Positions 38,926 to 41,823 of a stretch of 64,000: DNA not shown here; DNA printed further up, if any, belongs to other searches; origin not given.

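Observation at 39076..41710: Stand-alone TIR - coiled-coil - 14x WD40 protein: candidate NADase-type sensor/effector without a STAND NTPase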

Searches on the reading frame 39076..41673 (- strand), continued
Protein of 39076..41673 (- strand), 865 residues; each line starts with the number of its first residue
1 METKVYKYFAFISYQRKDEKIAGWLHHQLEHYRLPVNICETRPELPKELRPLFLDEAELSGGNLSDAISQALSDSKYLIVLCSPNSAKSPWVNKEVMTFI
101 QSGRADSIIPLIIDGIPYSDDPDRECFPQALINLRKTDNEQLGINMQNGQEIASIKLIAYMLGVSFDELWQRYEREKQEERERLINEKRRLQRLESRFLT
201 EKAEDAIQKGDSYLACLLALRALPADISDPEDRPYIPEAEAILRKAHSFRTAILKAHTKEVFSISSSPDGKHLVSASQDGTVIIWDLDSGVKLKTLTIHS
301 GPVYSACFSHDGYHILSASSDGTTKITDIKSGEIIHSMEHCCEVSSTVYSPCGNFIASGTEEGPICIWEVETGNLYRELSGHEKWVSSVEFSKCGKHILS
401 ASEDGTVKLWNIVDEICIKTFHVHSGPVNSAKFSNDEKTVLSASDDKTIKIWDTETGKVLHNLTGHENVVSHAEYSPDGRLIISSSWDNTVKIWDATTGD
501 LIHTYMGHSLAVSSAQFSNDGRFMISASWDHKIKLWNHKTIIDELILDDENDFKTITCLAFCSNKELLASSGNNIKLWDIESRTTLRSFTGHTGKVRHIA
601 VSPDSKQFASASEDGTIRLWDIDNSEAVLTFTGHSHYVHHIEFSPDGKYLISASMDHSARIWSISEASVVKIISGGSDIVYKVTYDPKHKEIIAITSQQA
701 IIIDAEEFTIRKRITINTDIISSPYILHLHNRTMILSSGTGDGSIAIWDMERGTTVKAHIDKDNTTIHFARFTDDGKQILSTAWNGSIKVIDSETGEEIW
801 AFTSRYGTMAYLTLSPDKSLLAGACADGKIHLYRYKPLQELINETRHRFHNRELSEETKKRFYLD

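Call 78: list_cluster_members(proteins=[P0001, P0004, P0006, P0025, P0058, P0104, P0061, P0012, P0072, P0055])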
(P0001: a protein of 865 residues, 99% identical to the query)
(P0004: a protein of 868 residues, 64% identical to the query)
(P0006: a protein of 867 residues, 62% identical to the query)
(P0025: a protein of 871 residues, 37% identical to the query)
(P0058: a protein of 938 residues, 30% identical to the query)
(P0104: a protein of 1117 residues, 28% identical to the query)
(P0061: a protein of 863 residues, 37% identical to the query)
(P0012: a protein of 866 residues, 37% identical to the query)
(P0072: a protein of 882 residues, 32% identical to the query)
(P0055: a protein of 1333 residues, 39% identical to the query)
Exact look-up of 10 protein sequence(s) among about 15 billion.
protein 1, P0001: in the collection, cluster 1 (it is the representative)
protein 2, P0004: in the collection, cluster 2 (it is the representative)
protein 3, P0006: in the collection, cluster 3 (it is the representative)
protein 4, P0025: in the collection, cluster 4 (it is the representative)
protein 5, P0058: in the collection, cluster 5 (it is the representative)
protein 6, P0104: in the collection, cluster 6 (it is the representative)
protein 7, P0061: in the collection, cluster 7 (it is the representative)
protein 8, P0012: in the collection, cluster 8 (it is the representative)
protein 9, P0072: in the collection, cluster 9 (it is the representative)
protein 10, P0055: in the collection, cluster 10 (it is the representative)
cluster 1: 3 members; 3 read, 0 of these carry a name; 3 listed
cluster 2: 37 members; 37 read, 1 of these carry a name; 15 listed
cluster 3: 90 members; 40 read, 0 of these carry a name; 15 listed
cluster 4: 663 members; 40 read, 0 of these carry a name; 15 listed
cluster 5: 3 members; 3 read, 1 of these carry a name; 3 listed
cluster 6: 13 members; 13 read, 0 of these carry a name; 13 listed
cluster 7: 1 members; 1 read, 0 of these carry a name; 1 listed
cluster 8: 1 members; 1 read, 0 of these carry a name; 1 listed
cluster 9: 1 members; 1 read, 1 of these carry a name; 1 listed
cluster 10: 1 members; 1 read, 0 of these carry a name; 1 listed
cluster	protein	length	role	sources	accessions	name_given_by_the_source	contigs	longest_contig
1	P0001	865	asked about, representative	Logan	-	-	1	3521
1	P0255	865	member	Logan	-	-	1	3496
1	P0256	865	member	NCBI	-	-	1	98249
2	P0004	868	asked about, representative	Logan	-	-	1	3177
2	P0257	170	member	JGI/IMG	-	WD40 repeat protein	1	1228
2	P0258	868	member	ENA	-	-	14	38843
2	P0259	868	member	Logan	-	-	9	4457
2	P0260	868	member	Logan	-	-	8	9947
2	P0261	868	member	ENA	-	-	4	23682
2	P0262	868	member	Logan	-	-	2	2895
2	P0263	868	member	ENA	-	-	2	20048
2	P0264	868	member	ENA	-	-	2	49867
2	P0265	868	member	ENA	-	-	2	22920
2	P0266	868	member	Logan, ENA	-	-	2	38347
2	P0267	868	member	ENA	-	-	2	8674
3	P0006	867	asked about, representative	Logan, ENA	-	-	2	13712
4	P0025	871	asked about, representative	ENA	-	-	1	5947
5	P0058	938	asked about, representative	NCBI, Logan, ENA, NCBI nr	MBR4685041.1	MAG: PD40 domain-containing protein [Candidatus Methanomethylophilaceae archaeon] | PD40 domain-containing protein [Candidatus Methanomethylophilaceae archaeon]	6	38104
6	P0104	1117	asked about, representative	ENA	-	-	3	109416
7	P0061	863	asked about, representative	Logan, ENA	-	-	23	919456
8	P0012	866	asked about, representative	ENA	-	-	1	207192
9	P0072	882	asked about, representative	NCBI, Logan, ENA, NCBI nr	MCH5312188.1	MAG: TIR domain-containing protein [Prevotella sp.] | TIR domain-containing protein [Prevotella sp.]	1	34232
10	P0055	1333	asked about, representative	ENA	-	-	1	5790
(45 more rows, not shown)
